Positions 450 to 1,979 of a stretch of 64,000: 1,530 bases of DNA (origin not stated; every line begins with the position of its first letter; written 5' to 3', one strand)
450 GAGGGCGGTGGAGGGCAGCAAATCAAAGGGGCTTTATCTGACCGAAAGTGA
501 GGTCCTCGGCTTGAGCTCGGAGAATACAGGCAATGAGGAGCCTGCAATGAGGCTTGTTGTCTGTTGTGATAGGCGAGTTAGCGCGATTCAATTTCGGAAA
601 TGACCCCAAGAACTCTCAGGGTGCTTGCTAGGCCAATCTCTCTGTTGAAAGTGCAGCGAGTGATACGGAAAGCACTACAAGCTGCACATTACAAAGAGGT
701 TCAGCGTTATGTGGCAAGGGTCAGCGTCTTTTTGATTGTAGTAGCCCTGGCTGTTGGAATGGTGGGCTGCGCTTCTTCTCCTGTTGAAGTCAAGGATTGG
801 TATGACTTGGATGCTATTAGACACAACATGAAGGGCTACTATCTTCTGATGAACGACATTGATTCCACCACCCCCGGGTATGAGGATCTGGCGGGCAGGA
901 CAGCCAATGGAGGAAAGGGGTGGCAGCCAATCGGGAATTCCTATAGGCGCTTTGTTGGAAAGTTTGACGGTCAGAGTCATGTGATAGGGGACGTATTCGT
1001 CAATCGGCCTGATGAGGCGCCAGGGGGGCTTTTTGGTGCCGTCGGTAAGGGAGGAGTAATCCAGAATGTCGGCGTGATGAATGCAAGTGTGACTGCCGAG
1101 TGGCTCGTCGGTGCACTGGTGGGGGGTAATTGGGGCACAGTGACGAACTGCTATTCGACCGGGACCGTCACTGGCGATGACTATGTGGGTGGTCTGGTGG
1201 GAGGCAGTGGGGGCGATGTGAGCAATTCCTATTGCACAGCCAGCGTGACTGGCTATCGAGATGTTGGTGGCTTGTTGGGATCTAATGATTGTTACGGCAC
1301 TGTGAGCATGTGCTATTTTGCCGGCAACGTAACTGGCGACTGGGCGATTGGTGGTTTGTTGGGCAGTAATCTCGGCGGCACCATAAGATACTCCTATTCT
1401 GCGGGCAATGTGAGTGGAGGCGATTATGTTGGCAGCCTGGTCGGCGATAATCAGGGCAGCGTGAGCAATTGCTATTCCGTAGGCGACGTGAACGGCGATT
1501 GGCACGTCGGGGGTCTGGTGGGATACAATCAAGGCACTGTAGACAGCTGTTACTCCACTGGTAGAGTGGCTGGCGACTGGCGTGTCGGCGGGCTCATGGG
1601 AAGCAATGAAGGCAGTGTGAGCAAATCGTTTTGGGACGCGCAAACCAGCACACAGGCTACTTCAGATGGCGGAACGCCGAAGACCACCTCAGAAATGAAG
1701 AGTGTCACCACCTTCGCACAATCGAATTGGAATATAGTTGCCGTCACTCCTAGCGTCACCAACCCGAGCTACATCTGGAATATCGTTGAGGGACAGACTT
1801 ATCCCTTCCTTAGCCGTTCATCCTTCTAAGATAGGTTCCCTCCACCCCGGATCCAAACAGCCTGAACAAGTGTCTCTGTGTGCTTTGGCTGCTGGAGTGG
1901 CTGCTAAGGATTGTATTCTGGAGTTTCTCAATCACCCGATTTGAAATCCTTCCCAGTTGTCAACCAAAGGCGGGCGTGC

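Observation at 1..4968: Surface-protein cluster: GLUG-repeat lipoprotein between two DUF5667 paralogs, followed by a DUF4382 lipoprotein and a transglutaminase-like protease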

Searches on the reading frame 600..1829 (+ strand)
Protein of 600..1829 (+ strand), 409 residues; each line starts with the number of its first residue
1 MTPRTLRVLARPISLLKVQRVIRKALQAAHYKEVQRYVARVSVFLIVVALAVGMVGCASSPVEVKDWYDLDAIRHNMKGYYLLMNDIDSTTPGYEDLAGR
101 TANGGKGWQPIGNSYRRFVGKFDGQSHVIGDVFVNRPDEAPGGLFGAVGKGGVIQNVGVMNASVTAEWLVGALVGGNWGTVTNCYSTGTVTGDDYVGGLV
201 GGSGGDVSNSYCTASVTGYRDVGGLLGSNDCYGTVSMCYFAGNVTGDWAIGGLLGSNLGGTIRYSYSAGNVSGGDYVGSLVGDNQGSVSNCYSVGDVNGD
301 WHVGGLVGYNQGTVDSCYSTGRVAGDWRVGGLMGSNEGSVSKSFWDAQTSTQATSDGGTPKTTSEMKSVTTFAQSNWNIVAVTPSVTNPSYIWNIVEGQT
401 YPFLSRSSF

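Call 3: search_protein_families(library=pfam, proteins=[window:600-1829:+], max_evalue=0.1)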
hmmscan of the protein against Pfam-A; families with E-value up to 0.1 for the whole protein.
window:600-1829:+ (409 aa): 1 family
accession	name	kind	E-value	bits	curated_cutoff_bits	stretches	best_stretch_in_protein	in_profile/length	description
PF07581.17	Glug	-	2.6e-26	90.6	20.5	6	168-191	3-28/28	The GLUG motif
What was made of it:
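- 711..1829 (+): g2: Glug-repeat lipoprotein. The likely start is GTG 711; the longest ORF starts at ATG 600. It has a signal peptide with lipobox VGMVG-C20, an N-terminal cap, 7-8 GLUG units and a C-terminal '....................' tail. Pfam Glug E 2.6e-26 (call 3).
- Checked: g2, 600 or, by homology, GTG 711 to 1829: Pfam Glug E 2.6e-26, 6 stretches (call 3).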

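Call 4: search_protein_families(library=ncbifam, proteins=[window:600-1829:+], max_evalue=0.1)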
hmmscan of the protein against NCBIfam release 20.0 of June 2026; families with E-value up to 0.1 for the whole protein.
window:600-1829:+ (409 aa): 0 families

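Call 22: search_solved_structures(query=window:600-1829:+, max_evalue=0.01)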
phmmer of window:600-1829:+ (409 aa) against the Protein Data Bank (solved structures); distinct sequences matched with E-value up to 0.01: 0.

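Call 32: find_homologous_proteins(query=window:711-1829:+, max_evalue=0.001)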
Query window:711-1829:+ (372 aa): 5627 proteins with E <= 0.001 among 8000 candidates; the best 120 are listed.
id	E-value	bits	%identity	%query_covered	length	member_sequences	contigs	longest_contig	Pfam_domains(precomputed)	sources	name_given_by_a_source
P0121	7.3e-245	830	100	100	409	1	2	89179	PF07581.18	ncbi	-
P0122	4.1e-204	696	83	100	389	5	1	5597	PF07581.18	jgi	jgi:hypothetical protein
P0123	1.3e-198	678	81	100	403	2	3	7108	PF07581.18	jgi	-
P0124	1.6e-198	678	80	100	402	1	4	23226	PF07581.18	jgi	jgi:hypothetical protein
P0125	1.3e-183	629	73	100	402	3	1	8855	PF07581.18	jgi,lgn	jgi:hypothetical protein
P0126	5.2e-166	571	54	72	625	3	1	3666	PF07581.18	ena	-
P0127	7.0e-166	570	82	84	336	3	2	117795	PF07581.18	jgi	-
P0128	5.2e-164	564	56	66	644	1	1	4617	PF07581.18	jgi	jgi:hypothetical protein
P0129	3.3e-160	552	54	76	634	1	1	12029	PF18998.7,PF07581.18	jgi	jgi:hypothetical protein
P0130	8.4e-157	540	57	66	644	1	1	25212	PF07581.18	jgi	-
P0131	4.2e-156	538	49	83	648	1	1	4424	PF07581.18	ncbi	-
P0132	4.0e-155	535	58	68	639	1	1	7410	PF07581.18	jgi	-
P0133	5.2e-154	531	55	72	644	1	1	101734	PF07581.18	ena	-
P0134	1.6e-152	526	57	67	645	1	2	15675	PF07581.18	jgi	-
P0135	2.7e-152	526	51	78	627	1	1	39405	PF07581.18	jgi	jgi:hypothetical protein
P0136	1.4e-151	523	46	91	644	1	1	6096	PF07581.18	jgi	jgi:hypothetical protein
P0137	7.1e-150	518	55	66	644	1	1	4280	PF07581.18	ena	-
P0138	1.8e-149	516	47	99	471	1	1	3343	PF07581.18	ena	-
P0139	5.3e-148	512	56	72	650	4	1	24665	PF07581.18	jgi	-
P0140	2.3e-147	509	42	92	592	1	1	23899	PF07581.18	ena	-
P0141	8.9e-147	507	53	55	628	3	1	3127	PF07581.18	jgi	jgi:hypothetical protein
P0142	3.9e-145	502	58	66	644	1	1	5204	PF07581.18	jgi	-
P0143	6.6e-144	498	45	78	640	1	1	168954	PF07581.18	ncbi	-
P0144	8.0e-144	498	53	86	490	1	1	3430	PF07581.18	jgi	jgi:hypothetical protein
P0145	1.1e-143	497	47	86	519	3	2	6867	PF07581.18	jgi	jgi:hypothetical protein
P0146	1.9e-143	497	53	63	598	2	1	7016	PF07581.18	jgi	-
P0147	3.0e-143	496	53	99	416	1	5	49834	PF07581.18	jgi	jgi:hypothetical protein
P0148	7.6e-143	495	47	74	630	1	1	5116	PF18998.7,PF07581.18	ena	-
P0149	6.6e-142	491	53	99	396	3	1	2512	PF07581.18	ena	-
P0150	5.4e-141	488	49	98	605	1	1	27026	PF07581.18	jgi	-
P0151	1.8e-140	487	53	76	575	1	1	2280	PF18998.7,PF07581.18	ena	-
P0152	2.7e-140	486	46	97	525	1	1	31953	PF18998.7,PF07581.18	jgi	jgi:hypothetical protein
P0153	9.9e-140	484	51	98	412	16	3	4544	PF07581.18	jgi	jgi:hypothetical protein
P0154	3.2e-139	483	53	72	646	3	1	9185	PF07581.18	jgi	-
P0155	1.7e-138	480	58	73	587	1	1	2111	PF07581.18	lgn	-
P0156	6.0e-138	478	52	99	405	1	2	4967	PF07581.18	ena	-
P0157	1.4e-137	477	62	99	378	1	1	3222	PF07581.18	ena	-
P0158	2.3e-137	476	52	100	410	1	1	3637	PF07581.18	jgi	jgi:hypothetical protein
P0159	2.4e-137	476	51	99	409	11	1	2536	PF07581.18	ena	-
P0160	3.6e-137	476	47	82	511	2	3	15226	PF07581.18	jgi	jgi:hypothetical protein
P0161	4.2e-137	476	54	99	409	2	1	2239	PF07581.18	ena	-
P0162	1.1e-136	474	51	99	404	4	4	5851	PF07581.18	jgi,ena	-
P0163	2.6e-136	473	55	70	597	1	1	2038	PF07581.18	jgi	jgi:hypothetical protein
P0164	6.4e-136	472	44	94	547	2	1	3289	PF18998.7,PF07581.18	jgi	jgi:hypothetical protein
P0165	1.1e-135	471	50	99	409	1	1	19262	PF07581.18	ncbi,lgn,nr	ncbi:MAG: GLUG motif-containing protein [Chloroflexota bacterium]|nr:GLUG motif-containing protein [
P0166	1.0e-134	468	47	92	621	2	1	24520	PF07581.18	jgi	-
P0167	2.4e-134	467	49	83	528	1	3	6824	PF07581.18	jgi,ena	-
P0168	6.5e-134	465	55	76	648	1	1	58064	PF07581.18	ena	-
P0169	2.6e-133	463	60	100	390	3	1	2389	PF07581.18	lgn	-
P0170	4.7e-133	462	57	65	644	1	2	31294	PF07581.18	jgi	jgi:hypothetical protein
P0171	1.7e-132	460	45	99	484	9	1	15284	PF07581.18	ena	-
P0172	2.1e-132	460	61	100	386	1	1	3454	PF07581.18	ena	-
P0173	3.8e-132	459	45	94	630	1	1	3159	PF18998.7,PF07581.18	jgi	-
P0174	6.9e-132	458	49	76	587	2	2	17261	PF18998.7,PF07581.18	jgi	-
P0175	1.1e-131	458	57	73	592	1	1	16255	PF07581.18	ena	-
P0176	5.8e-131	455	44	83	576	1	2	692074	PF07581.18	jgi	jgi:trimeric autotransporter adhesin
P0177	7.2e-131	455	48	93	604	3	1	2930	PF07581.18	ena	-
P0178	7.9e-131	455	46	99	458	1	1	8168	PF07581.18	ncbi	-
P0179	8.8e-131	455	54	67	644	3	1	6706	PF07581.18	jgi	jgi:hypothetical protein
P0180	1.6e-130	454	52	100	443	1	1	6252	PF07581.18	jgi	jgi:hypothetical protein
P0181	2.2e-130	454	45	92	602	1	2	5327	PF07581.18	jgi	jgi:hypothetical protein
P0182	2.5e-130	453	60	99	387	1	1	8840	PF07581.18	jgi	jgi:hypothetical protein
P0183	4.0e-130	453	60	100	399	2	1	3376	PF07581.18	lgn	-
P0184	7.2e-130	452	60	99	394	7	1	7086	PF07581.18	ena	-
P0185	8.1e-130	452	41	93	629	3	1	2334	PF07581.18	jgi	-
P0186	8.3e-130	452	60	99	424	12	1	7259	PF07581.18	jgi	-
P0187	1.0e-129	451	51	76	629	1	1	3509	PF07581.18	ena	-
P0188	1.1e-129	451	57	68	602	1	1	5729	PF07581.18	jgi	-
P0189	2.3e-129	450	45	92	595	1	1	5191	PF07581.18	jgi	jgi:hypothetical protein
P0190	2.7e-129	450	53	74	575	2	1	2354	PF07581.18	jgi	jgi:hypothetical protein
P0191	3.4e-129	450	52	99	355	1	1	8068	PF07581.18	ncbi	-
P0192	3.7e-129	449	48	77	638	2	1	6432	PF07581.18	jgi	jgi:hypothetical protein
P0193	4.3e-129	449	49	99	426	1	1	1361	PF07581.18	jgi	-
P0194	9.9e-129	448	53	73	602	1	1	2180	PF07581.18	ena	-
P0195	1.1e-128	448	48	93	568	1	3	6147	PF07581.18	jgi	jgi:hypothetical protein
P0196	1.2e-128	448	43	93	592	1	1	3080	PF07581.18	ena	-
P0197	1.3e-128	448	50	71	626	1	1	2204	PF07581.18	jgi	-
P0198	1.5e-128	448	43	92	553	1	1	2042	PF18998.7,PF07581.18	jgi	-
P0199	1.7e-128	447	51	73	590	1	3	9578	PF07581.18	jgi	jgi:hypothetical protein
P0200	3.5e-128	446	45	80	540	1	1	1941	PF07581.18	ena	-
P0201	4.2e-128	446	46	93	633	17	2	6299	PF07581.18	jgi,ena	-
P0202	7.7e-128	445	57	100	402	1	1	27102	PF07581.18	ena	-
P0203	9.6e-128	445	59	99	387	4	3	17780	PF07581.18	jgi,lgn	-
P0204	1.1e-127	445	45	69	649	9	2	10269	PF07581.18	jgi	jgi:hypothetical protein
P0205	1.2e-127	444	53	71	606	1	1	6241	PF07581.18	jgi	-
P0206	1.8e-127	444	48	99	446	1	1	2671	PF07581.18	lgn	-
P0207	1.8e-127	444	59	95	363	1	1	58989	PF07581.18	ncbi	ncbi:MAG: GLUG motif-containing protein [Chloroflexota bacterium]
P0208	3.7e-127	443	45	91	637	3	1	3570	PF07581.18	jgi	-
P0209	6.4e-127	442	58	99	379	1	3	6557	PF07581.18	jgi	jgi:hypothetical protein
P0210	7.0e-127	442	57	100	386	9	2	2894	PF07581.18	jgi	jgi:hypothetical protein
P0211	1.1e-126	441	52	93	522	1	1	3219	PF18998.7,PF07581.18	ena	-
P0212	1.3e-126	441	51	66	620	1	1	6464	PF07581.18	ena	-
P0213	1.5e-126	441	53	99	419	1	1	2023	PF07581.18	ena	-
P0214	1.8e-126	441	50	93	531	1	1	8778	PF18998.7,PF07581.18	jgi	jgi:hypothetical protein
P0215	3.6e-126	440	60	99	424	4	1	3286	PF07581.18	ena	-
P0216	6.4e-126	439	51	99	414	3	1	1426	PF07581.18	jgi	jgi:hypothetical protein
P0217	8.7e-126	438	59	99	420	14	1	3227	PF07581.18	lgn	-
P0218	1.2e-125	438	55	75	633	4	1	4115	PF18998.7,PF07581.18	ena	-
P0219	1.3e-125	438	46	91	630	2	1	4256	PF07581.18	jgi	jgi:hypothetical protein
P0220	1.6e-125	437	51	66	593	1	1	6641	PF07581.18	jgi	-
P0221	1.8e-125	437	58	100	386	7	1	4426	PF07581.18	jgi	jgi:hypothetical protein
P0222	2.4e-125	437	40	92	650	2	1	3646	PF07581.18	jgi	jgi:hypothetical protein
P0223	2.9e-125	437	52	99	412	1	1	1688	PF07581.18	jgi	jgi:hypothetical protein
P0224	3.8e-125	436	59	99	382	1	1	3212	PF07581.18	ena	-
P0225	4.8e-125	436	47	99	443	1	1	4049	PF07581.18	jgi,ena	-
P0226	4.9e-125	436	51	100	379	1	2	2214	PF07581.18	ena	-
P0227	5.6e-125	436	57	100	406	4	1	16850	PF07581.18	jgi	jgi:hypothetical protein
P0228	5.9e-125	436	54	100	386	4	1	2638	PF07581.18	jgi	jgi:hypothetical protein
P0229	8.3e-125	435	59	99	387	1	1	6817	PF07581.18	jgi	-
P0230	9.5e-125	435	60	96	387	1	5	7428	PF07581.18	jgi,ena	-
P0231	9.9e-125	435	48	92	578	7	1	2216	PF07581.18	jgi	jgi:hypothetical protein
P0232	1.1e-124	435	45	99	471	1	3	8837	PF07581.18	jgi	jgi:hypothetical protein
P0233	1.6e-124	434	43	92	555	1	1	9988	PF07581.18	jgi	-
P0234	2.5e-124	434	57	100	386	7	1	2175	PF07581.18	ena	-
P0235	3.3e-124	433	55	55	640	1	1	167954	PF07581.18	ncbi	-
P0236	3.6e-124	433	53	99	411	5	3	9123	PF07581.18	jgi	-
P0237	4.0e-124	433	48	92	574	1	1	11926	PF07581.18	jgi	jgi:hypothetical protein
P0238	4.1e-124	433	58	100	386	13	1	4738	PF07581.18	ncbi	-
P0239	4.2e-124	433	58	100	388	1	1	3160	PF07581.18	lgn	-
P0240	4.3e-124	433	59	99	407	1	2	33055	PF07581.18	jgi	jgi:hypothetical protein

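Call 33: find_encoding_contigs(protein=P0124, flank=10000, max_places=3)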
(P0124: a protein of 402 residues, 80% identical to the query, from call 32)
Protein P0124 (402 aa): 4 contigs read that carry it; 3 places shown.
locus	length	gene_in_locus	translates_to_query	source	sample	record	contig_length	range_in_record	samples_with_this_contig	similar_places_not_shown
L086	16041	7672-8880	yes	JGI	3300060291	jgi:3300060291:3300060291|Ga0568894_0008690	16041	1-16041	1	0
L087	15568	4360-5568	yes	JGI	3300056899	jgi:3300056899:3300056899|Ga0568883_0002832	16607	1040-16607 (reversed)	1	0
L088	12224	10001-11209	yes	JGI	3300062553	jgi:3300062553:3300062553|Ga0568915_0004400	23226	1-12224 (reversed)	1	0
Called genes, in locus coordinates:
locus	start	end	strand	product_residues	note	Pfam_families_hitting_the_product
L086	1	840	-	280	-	?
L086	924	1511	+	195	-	PF01980:TrmO_N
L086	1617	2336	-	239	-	PF12838:Fer4_7 (weak), PF13484:Fer4_16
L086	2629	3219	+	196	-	PF00574:CLP_protease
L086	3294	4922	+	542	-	PF00501:AMP-binding, PF13193:AMP-binding_C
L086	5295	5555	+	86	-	-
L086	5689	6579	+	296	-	PF04542:Sigma70_r2, PF08281:Sigma70_r4_2, PF04545:Sigma70_r4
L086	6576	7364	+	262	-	PF18915:DUF5667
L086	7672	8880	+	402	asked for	PF07581:Glug (weak)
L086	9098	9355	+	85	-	-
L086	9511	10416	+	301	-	PF14321:DUF4382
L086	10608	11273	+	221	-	PF06035:Peptidase_C93, PF01841:Transglut_core, PF04473:DUF553 (weak), PF24656:CEPT76_peptidase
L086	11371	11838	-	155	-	-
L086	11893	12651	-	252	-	PF00106:adh_short, PF08659:KR, PF13561:adh_short_C2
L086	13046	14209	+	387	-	-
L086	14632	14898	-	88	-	PF14026:SCO4226-like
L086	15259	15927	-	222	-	PF02517:Rce1-like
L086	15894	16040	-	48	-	?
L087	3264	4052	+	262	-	PF18915:DUF5667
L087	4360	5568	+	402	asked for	PF07581:Glug (weak)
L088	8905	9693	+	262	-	PF18915:DUF5667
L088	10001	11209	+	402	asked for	PF07581:Glug (weak)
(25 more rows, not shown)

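Call 34: find_encoding_contigs(protein=P0127, flank=10000, max_places=3)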
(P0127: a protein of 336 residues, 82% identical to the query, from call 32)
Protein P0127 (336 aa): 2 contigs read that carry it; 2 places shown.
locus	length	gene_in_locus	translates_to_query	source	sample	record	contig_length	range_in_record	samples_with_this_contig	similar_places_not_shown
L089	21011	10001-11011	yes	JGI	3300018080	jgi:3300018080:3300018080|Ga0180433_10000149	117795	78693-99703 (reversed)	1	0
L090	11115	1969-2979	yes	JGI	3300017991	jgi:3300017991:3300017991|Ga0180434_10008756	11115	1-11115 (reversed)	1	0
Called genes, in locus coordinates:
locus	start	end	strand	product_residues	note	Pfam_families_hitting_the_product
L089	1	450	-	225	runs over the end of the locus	PF01209:Ubie_methyltran (faint), PF13489:Methyltransf_23, PF13847:Methyltransf_31, PF08241:Methyltransf_11, PF08242:Methyltransf_12, PF13649:Methyltransf_25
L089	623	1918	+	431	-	PF04055:Radical_SAM, PF16199:Radical_SAM_C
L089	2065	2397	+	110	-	PF13240:Zn_Ribbon_1 (weak), PF13248:Zn_ribbon_3 (weak)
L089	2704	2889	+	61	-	-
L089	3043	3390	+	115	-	-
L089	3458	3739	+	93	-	-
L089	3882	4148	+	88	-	-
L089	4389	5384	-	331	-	PF04055:Radical_SAM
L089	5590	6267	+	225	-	PF00702:Hydrolase, PF13419:HAD_2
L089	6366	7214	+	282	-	PF13292:DXP_synthase_N, PF00456:Transketolase_N, PF00676:E1_dh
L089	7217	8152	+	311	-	PF02779:Transket_pyr, PF17147:PFOR_II (faint), PF02780:Transketolase_C, PF22613:Transketolase_C_1 (faint)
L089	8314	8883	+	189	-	PF04542:Sigma70_r2, PF08281:Sigma70_r4_2, PF04545:Sigma70_r4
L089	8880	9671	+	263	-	PF18915:DUF5667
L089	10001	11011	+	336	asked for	PF07581:Glug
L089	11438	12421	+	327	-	PF18915:DUF5667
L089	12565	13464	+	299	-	PF14321:DUF4382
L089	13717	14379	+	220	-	PF06035:Peptidase_C93, PF01841:Transglut_core, PF04473:DUF553, PF24656:CEPT76_peptidase (weak)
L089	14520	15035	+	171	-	PF07998:Peptidase_M54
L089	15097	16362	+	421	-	PF00108:Thiolase_N, PF22691:Thiolase_C_1, PF02803:Thiolase_C (weak)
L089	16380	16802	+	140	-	PF12172:zf-ChsH2, PF01796:OB_ChsH2_C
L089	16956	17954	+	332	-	-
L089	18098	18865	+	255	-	PF00106:adh_short, PF08659:KR (weak), PF13561:adh_short_C2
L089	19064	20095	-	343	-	PF01118:Semialdhyde_dh, PF22698:Semialdhyde_dhC_1, PF02774:Semialdhyde_dhC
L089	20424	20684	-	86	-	-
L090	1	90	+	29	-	?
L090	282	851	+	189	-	PF04542:Sigma70_r2, PF08281:Sigma70_r4_2, PF04545:Sigma70_r4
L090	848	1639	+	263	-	PF18915:DUF5667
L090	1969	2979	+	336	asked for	PF07581:Glug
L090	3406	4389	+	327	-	PF18915:DUF5667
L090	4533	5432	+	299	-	PF14321:DUF4382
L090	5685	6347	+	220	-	PF06035:Peptidase_C93, PF01841:Transglut_core, PF04473:DUF553, PF24656:CEPT76_peptidase (weak)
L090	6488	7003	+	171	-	PF07998:Peptidase_M54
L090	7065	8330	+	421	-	PF00108:Thiolase_N, PF22691:Thiolase_C_1, PF02803:Thiolase_C (weak)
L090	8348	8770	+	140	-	PF12172:zf-ChsH2, PF01796:OB_ChsH2_C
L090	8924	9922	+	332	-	-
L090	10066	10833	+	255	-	PF00106:adh_short, PF08659:KR (weak), PF13561:adh_short_C2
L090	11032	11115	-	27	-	?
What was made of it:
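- On ECF sigma / anti-sigma pair: The closest relatives L086-L090 show a 4-nt overlap (calls 33, 34).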

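Call 54: search_solved_structures(query=A3, max_evalue=0.01)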
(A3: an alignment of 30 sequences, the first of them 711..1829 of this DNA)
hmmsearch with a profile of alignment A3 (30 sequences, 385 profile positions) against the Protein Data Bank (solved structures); distinct sequences matched with E-value up to 0.01: 5.
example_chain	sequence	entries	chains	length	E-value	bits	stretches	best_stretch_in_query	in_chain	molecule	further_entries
7uvl_P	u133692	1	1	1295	2.5e-09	39.8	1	127-280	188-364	LPXTG-motif cell wall anchor domain protein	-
7uvk_A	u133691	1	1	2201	9e-09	38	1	127-280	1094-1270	IgA1 Protease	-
6xjb_A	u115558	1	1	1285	4.5e-08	35.7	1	99-258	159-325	Immunoglobulin A1 protease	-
7jgj_A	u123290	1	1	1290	4.5e-08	35.7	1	99-258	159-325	Immunoglobulin A1 protease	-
6xja_P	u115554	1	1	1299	4.5e-08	35.7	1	99-258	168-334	Immunoglobulin A1 protease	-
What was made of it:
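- Glug repeats are homologous to the beta-helix of a surface protease (call 54).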

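Call 77: search_protein_families(library=ncbifam, proteins=[L089:8314-8883:+, L089:8880-9671:+, L086:5295-5555:+], max_evalue=0.01)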
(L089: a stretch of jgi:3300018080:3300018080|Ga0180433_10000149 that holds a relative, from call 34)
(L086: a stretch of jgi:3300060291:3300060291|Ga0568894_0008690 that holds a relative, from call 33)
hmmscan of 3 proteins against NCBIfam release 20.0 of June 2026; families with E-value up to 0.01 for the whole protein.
L089:8314-8883:+ (189 aa): 104 families (the best 25 are shown)
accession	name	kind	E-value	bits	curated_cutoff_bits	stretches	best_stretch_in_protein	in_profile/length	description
TIGR02952.1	Sig70_famx2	equivalog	3.7e-46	157.1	206.45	1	16-182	1-169/170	ECF subfamily RNA polymerase sigma factor, BldN family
TIGR02937.1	sigma70-ECF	superfamily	6.4e-30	104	42.9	1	26-182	1-164/165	sigma-70 family RNA polymerase sigma factor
NF058625.1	sigma_PG0214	equivalog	2.2e-26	92.6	130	1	36-187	14-165/170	GFO_1088 family ECF-type sigma factor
NF009166.1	PRK12513.1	equivalog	2.2e-25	89.5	206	1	9-187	6-190/193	RNA polymerase sigma factor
NF007228.0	PRK09646.1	subfamily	7.1e-24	84.5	226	1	8-184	12-191/194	ECF RNA polymerase sigma factor SigK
NF007216.0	PRK09638.1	equivalog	1.1e-23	83.9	194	1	11-187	3-178/180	RNA polymerase sigma factor SigY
NF007227.0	PRK09645.1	subfamily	1.6e-23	83.5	202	1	22-187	9-174/177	sigma-70 family RNA polymerase sigma factor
NF008888.0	PRK11922.1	equivalog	1.8e-23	83.4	204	1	8-186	12-199/231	RNA polymerase sigma factor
NF004113.0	PRK05602.1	equivalog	1.9e-23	83.2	208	1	6-187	25-205/211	RNA polymerase sigma factor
TIGR02950.1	SigM_subfam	subfamily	2.3e-23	82.8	147.95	1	30-183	4-158/159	RNA polymerase sigma factor, SigM family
NF007230.0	PRK09648.1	subfamily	2.8e-23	82.7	209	1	14-187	14-193/195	RNA polymerase sigma factor ShbA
NF007229.0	PRK09647.1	equivalog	3.6e-23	82.1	265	1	24-187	42-206/220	RNA polymerase sigma factor SigE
NF009167.0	PRK12514.1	equivalog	3.9e-23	82.3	265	1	11-184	5-179/180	RNA polymerase sigma factor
TIGR02954.1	Sig70_famx3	hypoth_equivalog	9.1e-23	80.8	188.5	1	13-185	3-169/170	RNA polymerase sigma-70 factor, TIGR02954 family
TIGR02989.1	Sig-70_gvs1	subfamily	1.1e-22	80.6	124.55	1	26-181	1-156/158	RNA polymerase sigma-70 factor, Rhodopirellula/Verrucomicrobium family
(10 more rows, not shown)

L089:8880-9671:+ (263 aa): 1 family
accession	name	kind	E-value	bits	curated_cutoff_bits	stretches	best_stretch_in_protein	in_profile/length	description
NF052375.1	antisigma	equivalog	0.00054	20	100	1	18-119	13-103/217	anti-sigma factor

L086:5295-5555:+ (86 aa): 0 families
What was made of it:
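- Closest known: sigmaBldN-RsbN of Streptomyces. Same: The best NCBIfam model for the sigma factor is the BldN family, TIGR02952, at 157 bits (call 77).
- The anti-sigma protein gives a weak 'anti-sigma factor' NCBIfam hit, E 5e-4 (call 77).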
